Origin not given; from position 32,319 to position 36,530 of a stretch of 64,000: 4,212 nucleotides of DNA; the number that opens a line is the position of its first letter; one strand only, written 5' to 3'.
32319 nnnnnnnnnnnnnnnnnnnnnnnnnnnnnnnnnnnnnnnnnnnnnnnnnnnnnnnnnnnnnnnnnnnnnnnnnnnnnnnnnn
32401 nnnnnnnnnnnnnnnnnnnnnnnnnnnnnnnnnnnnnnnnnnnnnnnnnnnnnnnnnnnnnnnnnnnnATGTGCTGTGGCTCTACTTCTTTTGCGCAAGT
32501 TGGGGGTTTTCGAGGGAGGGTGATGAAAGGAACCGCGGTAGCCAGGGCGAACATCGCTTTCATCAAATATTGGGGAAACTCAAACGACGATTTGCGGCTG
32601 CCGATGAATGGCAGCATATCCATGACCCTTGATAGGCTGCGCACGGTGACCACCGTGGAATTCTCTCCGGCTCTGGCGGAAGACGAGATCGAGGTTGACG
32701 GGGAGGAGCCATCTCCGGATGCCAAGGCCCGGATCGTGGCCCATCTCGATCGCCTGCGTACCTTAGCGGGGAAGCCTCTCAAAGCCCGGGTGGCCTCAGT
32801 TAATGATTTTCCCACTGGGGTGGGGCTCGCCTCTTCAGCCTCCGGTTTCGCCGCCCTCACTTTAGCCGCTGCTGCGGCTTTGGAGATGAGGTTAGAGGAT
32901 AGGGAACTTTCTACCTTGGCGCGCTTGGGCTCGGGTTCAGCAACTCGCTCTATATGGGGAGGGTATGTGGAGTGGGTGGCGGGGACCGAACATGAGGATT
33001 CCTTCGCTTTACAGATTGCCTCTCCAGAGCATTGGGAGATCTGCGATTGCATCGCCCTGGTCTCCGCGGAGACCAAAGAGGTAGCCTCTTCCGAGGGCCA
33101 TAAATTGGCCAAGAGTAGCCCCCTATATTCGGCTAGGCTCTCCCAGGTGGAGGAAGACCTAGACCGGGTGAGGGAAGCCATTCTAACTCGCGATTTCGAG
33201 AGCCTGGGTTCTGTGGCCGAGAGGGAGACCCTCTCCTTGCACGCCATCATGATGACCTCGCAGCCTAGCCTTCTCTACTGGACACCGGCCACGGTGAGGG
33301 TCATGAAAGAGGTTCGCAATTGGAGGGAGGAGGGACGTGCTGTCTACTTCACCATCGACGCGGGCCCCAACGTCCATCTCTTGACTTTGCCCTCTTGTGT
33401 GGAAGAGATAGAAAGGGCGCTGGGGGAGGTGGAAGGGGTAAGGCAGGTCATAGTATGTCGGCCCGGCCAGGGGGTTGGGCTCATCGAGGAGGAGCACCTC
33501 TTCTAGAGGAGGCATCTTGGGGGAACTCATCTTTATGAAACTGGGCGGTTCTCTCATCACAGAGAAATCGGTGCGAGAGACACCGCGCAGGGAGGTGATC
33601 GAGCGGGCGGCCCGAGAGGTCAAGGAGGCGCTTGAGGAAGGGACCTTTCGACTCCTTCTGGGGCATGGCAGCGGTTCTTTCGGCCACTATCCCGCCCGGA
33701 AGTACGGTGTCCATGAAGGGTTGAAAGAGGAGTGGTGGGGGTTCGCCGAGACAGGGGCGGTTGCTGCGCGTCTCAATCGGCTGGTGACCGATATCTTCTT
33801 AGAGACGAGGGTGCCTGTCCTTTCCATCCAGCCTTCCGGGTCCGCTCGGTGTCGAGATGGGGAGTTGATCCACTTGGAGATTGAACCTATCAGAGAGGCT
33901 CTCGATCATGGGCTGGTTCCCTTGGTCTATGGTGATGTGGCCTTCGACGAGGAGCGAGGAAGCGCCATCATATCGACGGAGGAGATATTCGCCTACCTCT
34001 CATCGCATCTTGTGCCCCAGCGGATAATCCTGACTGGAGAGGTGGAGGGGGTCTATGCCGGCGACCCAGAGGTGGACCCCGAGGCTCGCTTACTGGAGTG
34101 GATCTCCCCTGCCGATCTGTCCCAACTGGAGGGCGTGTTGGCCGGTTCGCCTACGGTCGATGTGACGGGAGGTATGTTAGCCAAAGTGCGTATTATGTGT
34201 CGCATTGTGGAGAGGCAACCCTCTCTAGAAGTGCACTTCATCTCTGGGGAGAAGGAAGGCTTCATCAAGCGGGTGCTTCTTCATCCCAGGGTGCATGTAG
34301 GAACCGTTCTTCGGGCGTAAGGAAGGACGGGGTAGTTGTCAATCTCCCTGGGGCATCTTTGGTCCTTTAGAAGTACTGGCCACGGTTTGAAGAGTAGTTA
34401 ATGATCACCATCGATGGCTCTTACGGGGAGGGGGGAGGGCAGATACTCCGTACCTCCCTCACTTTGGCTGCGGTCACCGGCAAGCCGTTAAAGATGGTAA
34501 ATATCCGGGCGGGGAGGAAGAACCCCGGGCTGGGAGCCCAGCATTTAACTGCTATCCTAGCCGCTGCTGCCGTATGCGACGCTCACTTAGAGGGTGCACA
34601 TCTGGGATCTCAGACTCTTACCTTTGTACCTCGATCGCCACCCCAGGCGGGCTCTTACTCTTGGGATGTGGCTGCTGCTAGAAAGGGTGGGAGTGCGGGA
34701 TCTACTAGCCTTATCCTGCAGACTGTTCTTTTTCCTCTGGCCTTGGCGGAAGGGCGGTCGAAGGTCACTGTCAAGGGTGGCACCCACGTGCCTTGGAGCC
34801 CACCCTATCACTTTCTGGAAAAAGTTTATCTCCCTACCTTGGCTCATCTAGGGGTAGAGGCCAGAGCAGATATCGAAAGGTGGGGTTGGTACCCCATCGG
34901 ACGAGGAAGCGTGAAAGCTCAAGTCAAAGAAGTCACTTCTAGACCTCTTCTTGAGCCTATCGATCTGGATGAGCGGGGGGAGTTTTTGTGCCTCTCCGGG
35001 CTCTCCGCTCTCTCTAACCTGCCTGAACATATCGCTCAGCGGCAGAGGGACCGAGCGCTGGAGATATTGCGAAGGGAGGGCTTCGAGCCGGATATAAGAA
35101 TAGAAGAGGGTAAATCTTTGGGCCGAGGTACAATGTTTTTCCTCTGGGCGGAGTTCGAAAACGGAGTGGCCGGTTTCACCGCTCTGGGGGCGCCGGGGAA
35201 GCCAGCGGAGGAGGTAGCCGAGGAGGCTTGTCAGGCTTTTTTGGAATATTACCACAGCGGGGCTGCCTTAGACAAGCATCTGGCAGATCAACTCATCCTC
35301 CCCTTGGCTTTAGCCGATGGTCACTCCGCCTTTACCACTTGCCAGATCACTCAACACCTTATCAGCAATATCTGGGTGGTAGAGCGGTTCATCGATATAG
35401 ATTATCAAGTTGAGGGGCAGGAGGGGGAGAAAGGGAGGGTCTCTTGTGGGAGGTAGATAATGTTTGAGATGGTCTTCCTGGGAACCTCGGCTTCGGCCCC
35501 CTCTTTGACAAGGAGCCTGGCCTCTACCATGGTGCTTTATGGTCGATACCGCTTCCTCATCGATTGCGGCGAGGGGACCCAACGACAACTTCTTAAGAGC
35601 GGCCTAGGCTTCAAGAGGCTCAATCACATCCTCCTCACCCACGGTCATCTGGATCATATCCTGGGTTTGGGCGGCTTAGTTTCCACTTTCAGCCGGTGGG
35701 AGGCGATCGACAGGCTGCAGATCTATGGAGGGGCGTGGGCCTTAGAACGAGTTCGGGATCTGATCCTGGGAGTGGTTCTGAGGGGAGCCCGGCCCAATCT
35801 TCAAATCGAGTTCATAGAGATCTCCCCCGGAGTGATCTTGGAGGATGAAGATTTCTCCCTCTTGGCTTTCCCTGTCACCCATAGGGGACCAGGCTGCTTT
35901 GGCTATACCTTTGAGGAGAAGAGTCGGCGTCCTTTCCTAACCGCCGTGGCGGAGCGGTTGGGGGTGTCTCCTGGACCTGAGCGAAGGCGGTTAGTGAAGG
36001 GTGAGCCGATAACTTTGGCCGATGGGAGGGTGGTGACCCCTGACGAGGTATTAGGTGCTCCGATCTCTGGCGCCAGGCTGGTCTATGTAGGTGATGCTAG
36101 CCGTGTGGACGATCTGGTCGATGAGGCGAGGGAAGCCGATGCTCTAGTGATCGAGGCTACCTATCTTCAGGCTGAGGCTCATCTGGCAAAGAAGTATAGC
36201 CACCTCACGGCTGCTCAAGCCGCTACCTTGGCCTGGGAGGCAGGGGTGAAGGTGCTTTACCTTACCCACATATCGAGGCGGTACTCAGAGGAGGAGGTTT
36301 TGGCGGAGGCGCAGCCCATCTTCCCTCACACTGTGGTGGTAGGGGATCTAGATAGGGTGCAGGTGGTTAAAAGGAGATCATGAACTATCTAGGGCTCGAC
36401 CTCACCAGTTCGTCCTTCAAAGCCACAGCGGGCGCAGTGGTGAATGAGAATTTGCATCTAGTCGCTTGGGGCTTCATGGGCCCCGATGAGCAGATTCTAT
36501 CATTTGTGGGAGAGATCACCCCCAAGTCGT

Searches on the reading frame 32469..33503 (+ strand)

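Call 59: search_protein_families(library=pfam, proteins=[window:32469-33503:+], max_evalue=0.001)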
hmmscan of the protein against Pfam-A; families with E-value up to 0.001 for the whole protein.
window:32469-33503:+ (345 aa): 3 families
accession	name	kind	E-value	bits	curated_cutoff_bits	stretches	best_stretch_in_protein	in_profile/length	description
PF22700.2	MVD-like_N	-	1.4e-58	197.5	27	1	25-180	1-157/157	Diphosphomevalonate decarboxylase-like N-terminal domain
PF18376.6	MDD_C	-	1.5e-18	67.7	23.2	1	195-318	3-130/186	Mevalonate 5-diphosphate decarboxylase C-terminal domain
PF00288.32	GHMP_kinases_N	-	1.3e-06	29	22.3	1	96-155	10-67/87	GHMP kinases N terminal domain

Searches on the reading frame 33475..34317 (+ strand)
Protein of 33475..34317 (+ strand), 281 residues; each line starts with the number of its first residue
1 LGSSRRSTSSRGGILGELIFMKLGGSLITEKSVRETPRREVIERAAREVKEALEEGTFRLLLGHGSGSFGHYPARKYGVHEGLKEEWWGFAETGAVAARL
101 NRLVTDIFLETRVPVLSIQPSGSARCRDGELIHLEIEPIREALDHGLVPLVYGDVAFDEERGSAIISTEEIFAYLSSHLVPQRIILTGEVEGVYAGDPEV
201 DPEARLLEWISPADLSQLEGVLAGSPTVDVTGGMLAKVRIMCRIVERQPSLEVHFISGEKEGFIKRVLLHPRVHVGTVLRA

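Call 59: search_protein_families(library=pfam, proteins=[window:33475-34317:+], max_evalue=0.001)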
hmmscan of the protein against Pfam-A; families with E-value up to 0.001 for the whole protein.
window:33475-34317:+ (281 aa): 1 family
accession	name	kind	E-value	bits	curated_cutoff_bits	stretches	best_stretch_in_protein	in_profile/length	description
PF00696.33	AA_kinase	-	1.8e-31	110.2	24.9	1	18-248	2-226/234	Amino acid kinase family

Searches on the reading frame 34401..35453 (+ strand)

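Call 59: search_protein_families(library=pfam, proteins=[window:34401-35453:+], max_evalue=0.001)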
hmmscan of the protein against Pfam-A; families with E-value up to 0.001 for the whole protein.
window:34401-35453:+ (351 aa): 2 families
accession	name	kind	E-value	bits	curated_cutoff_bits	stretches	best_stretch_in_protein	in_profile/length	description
PF01137.26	RTC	-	1.4e-76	257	27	1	8-337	1-221/221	RNA 3'-terminal phosphate cyclase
PF05189.18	RTC_insert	-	3.6e-20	72.7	23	1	191-284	2-101/102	RNA 3'-terminal phosphate cyclase (RTC), insert domain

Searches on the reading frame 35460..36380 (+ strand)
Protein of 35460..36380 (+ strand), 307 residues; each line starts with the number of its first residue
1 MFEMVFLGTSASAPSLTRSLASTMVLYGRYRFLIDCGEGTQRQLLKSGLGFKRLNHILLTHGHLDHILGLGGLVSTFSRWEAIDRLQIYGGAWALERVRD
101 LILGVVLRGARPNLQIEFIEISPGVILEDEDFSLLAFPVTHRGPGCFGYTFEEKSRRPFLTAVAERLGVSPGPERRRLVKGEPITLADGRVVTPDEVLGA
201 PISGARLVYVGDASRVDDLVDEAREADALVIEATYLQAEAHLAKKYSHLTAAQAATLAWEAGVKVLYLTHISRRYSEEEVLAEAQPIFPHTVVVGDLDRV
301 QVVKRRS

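Call 59: search_protein_families(library=pfam, proteins=[window:35460-36380:+], max_evalue=0.001)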
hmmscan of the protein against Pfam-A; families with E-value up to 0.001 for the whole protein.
window:35460-36380:+ (307 aa): 3 families
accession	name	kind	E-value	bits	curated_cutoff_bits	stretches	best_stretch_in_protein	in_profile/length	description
PF12706.13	Lactamase_B_2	-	2e-21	77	27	2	31-196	2-171/200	Beta-lactamase superfamily domain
PF00753.33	Lactamase_B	-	1.7e-12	48.1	22.7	1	22-78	8-68/196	Metallo-beta-lactamase superfamily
PF13691.12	Lactamase_B_4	-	6.2e-08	32.6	27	1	26-69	18-63/63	tRNase Z endonuclease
